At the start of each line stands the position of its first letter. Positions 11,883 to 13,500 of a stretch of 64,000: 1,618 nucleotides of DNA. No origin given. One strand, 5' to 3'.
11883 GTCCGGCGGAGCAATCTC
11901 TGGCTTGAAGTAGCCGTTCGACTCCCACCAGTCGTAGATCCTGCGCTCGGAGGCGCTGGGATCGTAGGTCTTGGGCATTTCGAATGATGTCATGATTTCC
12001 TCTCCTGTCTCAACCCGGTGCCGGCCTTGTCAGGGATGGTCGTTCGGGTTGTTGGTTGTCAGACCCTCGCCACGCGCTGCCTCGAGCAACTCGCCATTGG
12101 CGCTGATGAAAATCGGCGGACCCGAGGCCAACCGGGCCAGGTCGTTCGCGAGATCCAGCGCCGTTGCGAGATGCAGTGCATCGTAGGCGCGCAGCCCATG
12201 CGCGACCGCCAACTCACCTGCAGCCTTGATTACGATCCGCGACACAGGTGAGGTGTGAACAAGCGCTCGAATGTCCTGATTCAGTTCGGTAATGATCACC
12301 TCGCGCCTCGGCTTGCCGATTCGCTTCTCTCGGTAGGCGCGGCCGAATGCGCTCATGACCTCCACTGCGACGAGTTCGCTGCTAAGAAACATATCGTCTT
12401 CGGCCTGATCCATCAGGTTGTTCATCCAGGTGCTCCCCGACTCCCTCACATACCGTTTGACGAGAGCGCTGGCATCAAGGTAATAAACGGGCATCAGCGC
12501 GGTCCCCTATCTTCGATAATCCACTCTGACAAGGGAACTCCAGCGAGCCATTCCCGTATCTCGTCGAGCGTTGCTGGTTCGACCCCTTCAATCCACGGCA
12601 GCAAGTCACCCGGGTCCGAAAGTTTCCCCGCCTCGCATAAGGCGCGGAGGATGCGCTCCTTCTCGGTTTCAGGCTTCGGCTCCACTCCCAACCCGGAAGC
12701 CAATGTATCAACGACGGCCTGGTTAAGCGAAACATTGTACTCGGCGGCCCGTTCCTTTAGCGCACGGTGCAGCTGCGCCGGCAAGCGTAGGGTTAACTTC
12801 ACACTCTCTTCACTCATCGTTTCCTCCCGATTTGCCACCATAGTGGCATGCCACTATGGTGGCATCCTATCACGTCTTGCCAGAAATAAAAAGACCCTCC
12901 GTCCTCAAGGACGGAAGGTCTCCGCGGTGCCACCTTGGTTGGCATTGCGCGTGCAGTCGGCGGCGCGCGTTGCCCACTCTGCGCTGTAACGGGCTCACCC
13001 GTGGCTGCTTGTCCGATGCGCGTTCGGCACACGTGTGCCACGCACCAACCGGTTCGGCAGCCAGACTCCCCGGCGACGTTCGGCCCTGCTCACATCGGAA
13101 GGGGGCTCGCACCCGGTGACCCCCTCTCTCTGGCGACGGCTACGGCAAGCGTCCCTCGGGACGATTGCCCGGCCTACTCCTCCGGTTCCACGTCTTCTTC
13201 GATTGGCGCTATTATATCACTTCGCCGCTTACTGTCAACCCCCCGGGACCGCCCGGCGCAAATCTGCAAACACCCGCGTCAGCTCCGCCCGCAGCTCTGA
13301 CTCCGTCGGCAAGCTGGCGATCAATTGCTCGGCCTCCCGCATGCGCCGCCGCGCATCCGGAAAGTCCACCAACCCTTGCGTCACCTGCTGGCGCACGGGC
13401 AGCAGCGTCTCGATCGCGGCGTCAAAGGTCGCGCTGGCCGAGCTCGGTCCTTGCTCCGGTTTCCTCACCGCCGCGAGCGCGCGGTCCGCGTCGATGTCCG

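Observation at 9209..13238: A vapBC toxin-antitoxin module sits between a Val T-box riboswitch and its cognate valS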

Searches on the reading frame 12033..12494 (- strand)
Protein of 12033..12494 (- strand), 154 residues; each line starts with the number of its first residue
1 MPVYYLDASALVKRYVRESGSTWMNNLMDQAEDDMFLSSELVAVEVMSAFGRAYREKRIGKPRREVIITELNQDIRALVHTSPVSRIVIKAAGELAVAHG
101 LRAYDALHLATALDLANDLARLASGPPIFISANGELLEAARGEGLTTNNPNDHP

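Call 6: search_protein_families(library=pfam, proteins=[window:12033-12494:-], max_evalue=0.01)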
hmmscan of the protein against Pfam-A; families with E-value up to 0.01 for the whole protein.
window:12033-12494:- (154 aa): 1 family
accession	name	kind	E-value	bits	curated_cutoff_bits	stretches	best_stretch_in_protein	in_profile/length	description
PF01850.27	PIN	-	3.4e-09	37.8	23.6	1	4-114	1-102/120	PIN domain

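Call 21: find_homologous_proteins(query=window:12033-12494:-, max_evalue=0.00001)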
Query window:12033-12494:- (154 aa): 602 proteins with E <= 0.00001 among 1513 candidates; the best 120 are listed.
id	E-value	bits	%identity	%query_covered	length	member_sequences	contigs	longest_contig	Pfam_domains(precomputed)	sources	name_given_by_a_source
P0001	2.0e-93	328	100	100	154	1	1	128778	PF01850.28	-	-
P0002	3.5e-71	256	75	100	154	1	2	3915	PF01850.28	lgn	-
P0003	4.5e-69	249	76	100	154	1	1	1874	PF01850.28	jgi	jgi:uncharacterized protein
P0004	1.2e-45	173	55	100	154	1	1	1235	PF01850.28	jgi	jgi:predicted nucleic acid-binding protein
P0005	5.5e-45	171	59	99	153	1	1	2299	PF01850.28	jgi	jgi:predicted nucleic acid-binding protein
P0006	5.9e-44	168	55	100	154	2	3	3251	PF01850.28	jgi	jgi:uncharacterized protein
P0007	2.6e-43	166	54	99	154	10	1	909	PF01850.28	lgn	-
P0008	8.4e-40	154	52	99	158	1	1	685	PF01850.28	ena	-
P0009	2.6e-38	149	52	99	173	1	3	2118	PF01850.28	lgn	-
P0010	2.9e-38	149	51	99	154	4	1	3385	PF01850.28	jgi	-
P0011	3.4e-38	149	51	99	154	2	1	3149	PF01850.28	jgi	-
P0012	3.4e-38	149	52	99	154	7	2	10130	PF01850.28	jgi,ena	jgi:predicted nucleic acid-binding protein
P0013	4.2e-37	145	50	99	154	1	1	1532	PF01850.28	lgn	-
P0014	2.8e-36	143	49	99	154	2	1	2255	PF01850.28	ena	-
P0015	4.8e-36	142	48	99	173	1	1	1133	PF01850.28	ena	-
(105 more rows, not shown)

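Call 22: find_related_loci(query=A1, collection=metagenome_contigs, flank=3000)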
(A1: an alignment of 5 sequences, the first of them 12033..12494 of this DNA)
Query A1 (154 aa) in metagenome_contigs; peptide patterns used: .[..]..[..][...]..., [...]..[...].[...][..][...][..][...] (x = any residue, [..] = any of these).
600 stretches matched a pattern (row limit reached: there are more); 460 encode a relative of the query (tblastn E <= 1e-3); the best 80 are kept; 80 distinct loci.
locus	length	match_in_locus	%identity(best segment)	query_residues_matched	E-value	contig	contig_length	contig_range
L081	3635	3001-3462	51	1-154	4e-43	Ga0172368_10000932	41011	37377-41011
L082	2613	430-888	50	1-153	6e-42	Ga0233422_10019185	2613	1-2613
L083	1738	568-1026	48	1-153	4e-42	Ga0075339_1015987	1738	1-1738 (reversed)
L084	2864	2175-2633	47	1-153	1e-40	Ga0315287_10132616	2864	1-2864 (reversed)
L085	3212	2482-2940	45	1-153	1e-39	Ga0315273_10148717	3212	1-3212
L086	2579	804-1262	47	1-153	2e-39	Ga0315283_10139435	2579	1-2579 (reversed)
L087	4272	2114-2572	47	1-153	2e-38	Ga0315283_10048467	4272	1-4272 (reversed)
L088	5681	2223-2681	46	1-153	8e-38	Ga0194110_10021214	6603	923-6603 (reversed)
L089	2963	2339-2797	44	1-153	1e-35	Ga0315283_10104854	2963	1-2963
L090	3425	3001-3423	45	1-141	1e-33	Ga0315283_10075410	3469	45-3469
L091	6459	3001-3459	46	1-153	3e-33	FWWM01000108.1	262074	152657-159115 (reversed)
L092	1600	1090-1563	39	1-154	7e-32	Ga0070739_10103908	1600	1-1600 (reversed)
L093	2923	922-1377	43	4-154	5e-31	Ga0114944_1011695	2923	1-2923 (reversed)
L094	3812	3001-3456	43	4-154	1e-30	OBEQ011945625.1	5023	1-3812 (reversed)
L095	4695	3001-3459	40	1-154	2e-30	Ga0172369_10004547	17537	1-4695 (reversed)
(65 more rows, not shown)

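Call 33: search_solved_structures(query=window:12033-12494:-, max_evalue=0.01, show_alignments=1)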
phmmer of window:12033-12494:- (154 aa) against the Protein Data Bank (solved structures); distinct sequences matched with E-value up to 0.01: 1.
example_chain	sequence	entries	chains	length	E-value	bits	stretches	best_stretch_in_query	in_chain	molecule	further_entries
2fe1_A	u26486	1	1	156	0.00054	23.4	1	6-119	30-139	conserved hypothetical protein PAE0151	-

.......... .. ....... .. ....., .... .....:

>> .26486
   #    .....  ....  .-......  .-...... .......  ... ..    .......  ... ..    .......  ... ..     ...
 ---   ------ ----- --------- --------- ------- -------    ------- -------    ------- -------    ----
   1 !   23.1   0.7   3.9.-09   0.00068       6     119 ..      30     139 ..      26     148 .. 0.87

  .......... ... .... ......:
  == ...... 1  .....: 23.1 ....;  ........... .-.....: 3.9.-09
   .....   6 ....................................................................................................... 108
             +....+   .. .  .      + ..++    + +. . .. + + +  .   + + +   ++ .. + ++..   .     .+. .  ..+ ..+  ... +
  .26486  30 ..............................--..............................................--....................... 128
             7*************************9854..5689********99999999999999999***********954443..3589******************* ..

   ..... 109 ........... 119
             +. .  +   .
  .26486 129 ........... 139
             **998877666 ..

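Call 34: search_protein_families(library=ncbifam, proteins=[window:12033-12494:-], max_evalue=0.01)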
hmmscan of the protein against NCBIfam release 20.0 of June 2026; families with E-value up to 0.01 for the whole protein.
window:12033-12494:- (154 aa): 0 families

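Call 42: find_encoding_contigs(protein=P0002, flank=4000, max_places=3)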
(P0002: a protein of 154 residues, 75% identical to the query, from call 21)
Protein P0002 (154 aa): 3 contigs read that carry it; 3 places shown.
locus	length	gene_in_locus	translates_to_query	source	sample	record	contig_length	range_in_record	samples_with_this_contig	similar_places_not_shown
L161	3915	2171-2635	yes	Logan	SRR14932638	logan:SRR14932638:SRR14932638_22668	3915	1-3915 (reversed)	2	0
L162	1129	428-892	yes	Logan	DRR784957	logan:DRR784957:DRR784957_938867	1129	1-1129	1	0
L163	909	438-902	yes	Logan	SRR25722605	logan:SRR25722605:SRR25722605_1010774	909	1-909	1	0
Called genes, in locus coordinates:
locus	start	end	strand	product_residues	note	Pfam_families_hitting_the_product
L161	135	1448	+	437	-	-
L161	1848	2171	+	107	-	PF05534:HicB (weak)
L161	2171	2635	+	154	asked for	PF01850:PIN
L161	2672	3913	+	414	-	?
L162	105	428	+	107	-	PF05534:HicB (weak)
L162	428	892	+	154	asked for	PF01850:PIN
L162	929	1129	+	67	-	?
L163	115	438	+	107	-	PF05534:HicB (weak)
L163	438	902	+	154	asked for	PF01850:PIN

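Call 43: find_encoding_contigs(protein=P0003, flank=4000, max_places=3)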
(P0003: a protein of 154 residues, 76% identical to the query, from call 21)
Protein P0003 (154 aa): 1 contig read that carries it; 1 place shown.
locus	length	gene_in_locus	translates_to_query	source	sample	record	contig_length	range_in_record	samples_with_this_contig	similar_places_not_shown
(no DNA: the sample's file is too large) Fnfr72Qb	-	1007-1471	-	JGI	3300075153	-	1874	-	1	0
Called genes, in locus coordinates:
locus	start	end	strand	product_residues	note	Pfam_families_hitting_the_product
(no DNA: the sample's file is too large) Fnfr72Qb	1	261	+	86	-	?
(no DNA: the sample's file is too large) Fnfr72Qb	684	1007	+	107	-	PF05534:HicB (weak)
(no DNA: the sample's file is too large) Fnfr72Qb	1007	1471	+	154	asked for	PF01850:PIN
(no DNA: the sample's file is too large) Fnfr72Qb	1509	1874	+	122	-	?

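Call 59: predict_structure(alignment_id=A5)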
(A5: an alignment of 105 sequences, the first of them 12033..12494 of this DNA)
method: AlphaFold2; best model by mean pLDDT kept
length: 154 residues; sequences in the alignment: 105
mean_pLDDT: 96.2   pTM: 0.90
mean pLDDT of the five models: 96.2, 96.0, 95.8, 95.6, 95.4
residues with pLDDT >= 90: 145; 70-90: 9; 50-70: 0; < 50: 0
segments of 3 or more residues with pLDDT < 50: none
pLDDT, mean of each block of 10 residues (from residue 1): 96 96 95 93 97 97 97 96 96 98 98 96 93 98 98 93
secondary structure, 60 per line:
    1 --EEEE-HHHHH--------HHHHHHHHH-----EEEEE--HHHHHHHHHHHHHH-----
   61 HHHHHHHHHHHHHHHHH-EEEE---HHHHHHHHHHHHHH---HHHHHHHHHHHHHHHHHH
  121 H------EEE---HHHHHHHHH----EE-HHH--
elements in order: E3-6 H8-12 H21-29 E35-39 H42-55 H61-77 E79-82 H86-99 H103-121 E128-130 H134-142

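Call 61: fold_search(model_id=the predicted structure, library=pdb)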
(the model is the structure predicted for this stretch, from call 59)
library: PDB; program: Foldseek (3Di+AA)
matches with E <= 10: 528; with E <= 0.001: 31
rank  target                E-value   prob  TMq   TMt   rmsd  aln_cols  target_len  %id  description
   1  2fe1                  4.0e-07  1.00  0.68  0.79   3.4       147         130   24  Crystal Structure of PAE0151 from Pyrobaculum aerophilum (released 2005-12-27)
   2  1ye5_B                1.0e-05  1.00  0.64  0.67   3.6       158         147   15  Crystal structure of hypothetical protein of unknown function from pyrococcus horikoshii OT3 (released 2005-05-17)
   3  1y82_D                1.3e-05  1.00  0.64  0.70   3.7       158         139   17  Conserved hypothetical protein Pfu-367848-001 from Pyrococcus furiosus (released 2005-01-25)
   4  1y82_B                1.5e-05  1.00  0.63  0.66   3.8       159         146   17  Conserved hypothetical protein Pfu-367848-001 from Pyrococcus furiosus (released 2005-01-25)
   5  5h4g_B                1.8e-05  1.00  0.64  0.70   3.5       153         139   16  Structure of PIN-domain protein (VapC4 toxin) from Pyrococcus horikoshii determined at 1.77 A resolution (released 2016-11-23)
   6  2h1c_A                3.3e-05  1.00  0.63  0.69   3.3       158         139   16  Crystal Structure of FitAcB from Neisseria gonorrhoeae (released 2006-09-26)
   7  2bsq_A                4.2e-05  1.00  0.61  0.65   3.6       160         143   15  FitAB bound to DNA (released 2006-08-24)
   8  5h4h_B                5.0e-05  1.00  0.65  0.68   3.5       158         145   15  Structure of PIN-domain protein (VapC4 toxin) from Pyrococcus horikoshii determined at 2.2 A resolution (released 2016-11-23)
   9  5h4g_A                5.3e-05  1.00  0.64  0.67   3.8       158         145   15  Structure of PIN-domain protein (VapC4 toxin) from Pyrococcus horikoshii determined at 1.77 A resolution (released 2016-11-23)
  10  1y82_A                9.8e-05  1.00  0.63  0.66   3.7       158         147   17  Conserved hypothetical protein Pfu-367848-001 from Pyrococcus furiosus (released 2005-01-25)
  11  2bsq_B                1.0e-04  1.00  0.61  0.66   4.1       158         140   16  FitAB bound to DNA (released 2006-08-24)
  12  1v8o_H                1.6e-04  1.00  0.57  0.63   4.6       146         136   18  Crystal Structure of PAE2754 from Pyrobaculum aerophilum (released 2004-02-10)
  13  1v96_B                1.9e-04  1.00  0.65  0.69   3.8       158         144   16  Crystal structure of hypothetical protein of unknown function from pyrococcus horikoshii OT3 (released 2005-02-01)
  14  3zvk_A                2.2e-04  1.00  0.56  0.63   4.3       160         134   15  Crystal structure of VapBC2 from Rickettsia felis bound to a DNA fragment from their promoter (released 2011-12-14)
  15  3tnd_A                2.2e-04  1.00  0.57  0.65   4.5       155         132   13  Crystal structure of Shigella flexneri VapBC toxin-antitoxin complex (released 2011-11-02)
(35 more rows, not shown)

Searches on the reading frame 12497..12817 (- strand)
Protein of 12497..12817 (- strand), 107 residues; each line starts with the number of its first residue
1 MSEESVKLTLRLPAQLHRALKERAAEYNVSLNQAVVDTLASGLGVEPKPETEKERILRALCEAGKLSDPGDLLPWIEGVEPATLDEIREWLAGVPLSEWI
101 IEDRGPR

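Call 6: search_protein_families(library=pfam, proteins=[window:12497-12817:-], max_evalue=0.01)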
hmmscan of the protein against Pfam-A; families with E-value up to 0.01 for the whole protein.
window:12497-12817:- (107 aa): 4 families
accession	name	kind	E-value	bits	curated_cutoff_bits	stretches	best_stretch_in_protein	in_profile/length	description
PF05534.18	HicB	-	2.4e-07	31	21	1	5-39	17-51/51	HicB family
PF22513.2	FitA-like_RHH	-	0.00019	21.8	27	1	12-40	8-36/39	Antitoxin FitA-like, ribbon-helix-helix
PF10038.14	DUF2274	-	0.0013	19.6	23.8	1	3-34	12-43/69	Protein of unknown function (DUF2274)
PF19891.5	DUF6364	-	0.0045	17.9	27.3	1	6-60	3-49/70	Family of unknown function (DUF6364)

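Call 34: search_protein_families(library=ncbifam, proteins=[window:12497-12817:-], max_evalue=0.01)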
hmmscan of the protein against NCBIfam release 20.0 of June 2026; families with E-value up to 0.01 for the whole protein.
window:12497-12817:- (107 aa): 1 family
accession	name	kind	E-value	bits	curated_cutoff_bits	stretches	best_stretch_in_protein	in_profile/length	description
NF041551.1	YlcI_YnfO_N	subfamily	1.1e-05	25.4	30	1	5-39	2-35/42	YlcI/YnfO family protein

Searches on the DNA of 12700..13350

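Call 4: search_rna_families(source=window, start=12700, end=13350, threshold=evalue, max_evalue=10, show_alignments=3)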
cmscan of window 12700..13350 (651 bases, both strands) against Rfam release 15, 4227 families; matches with E-value up to 10: 7.
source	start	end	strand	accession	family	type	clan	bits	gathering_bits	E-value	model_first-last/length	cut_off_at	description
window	12904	13199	-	RF00230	T-box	Cis-reg; leader;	-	62.9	93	2.8e-13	1-219/219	no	T-box leader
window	12813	12890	-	RF02037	IMES-4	Gene;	-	25.3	48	0.08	1-80/80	no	IMES-4 RNA motif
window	12804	12922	-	RF02916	atpB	Cis-reg;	-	20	37.4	0.038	1-128/128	no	atpB RNA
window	12968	13042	-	RF02950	D12-methyl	Gene; sRNA;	-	18.3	57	0.74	1-64/64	no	D12-methyl RNA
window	12883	12970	-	RF00062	HgcC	Gene;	-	15.9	50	0.33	1-130/130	no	HgcC family RNA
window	12893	12920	-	RF03418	mir-3198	Gene; miRNA;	-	15.5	91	7.5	1-80/80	no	mir-3198 microRNA precursor family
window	12836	12861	-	RF01920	mir-764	Gene; miRNA;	-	15.4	82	5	1-85/85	no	mir-764 microRNA precursor family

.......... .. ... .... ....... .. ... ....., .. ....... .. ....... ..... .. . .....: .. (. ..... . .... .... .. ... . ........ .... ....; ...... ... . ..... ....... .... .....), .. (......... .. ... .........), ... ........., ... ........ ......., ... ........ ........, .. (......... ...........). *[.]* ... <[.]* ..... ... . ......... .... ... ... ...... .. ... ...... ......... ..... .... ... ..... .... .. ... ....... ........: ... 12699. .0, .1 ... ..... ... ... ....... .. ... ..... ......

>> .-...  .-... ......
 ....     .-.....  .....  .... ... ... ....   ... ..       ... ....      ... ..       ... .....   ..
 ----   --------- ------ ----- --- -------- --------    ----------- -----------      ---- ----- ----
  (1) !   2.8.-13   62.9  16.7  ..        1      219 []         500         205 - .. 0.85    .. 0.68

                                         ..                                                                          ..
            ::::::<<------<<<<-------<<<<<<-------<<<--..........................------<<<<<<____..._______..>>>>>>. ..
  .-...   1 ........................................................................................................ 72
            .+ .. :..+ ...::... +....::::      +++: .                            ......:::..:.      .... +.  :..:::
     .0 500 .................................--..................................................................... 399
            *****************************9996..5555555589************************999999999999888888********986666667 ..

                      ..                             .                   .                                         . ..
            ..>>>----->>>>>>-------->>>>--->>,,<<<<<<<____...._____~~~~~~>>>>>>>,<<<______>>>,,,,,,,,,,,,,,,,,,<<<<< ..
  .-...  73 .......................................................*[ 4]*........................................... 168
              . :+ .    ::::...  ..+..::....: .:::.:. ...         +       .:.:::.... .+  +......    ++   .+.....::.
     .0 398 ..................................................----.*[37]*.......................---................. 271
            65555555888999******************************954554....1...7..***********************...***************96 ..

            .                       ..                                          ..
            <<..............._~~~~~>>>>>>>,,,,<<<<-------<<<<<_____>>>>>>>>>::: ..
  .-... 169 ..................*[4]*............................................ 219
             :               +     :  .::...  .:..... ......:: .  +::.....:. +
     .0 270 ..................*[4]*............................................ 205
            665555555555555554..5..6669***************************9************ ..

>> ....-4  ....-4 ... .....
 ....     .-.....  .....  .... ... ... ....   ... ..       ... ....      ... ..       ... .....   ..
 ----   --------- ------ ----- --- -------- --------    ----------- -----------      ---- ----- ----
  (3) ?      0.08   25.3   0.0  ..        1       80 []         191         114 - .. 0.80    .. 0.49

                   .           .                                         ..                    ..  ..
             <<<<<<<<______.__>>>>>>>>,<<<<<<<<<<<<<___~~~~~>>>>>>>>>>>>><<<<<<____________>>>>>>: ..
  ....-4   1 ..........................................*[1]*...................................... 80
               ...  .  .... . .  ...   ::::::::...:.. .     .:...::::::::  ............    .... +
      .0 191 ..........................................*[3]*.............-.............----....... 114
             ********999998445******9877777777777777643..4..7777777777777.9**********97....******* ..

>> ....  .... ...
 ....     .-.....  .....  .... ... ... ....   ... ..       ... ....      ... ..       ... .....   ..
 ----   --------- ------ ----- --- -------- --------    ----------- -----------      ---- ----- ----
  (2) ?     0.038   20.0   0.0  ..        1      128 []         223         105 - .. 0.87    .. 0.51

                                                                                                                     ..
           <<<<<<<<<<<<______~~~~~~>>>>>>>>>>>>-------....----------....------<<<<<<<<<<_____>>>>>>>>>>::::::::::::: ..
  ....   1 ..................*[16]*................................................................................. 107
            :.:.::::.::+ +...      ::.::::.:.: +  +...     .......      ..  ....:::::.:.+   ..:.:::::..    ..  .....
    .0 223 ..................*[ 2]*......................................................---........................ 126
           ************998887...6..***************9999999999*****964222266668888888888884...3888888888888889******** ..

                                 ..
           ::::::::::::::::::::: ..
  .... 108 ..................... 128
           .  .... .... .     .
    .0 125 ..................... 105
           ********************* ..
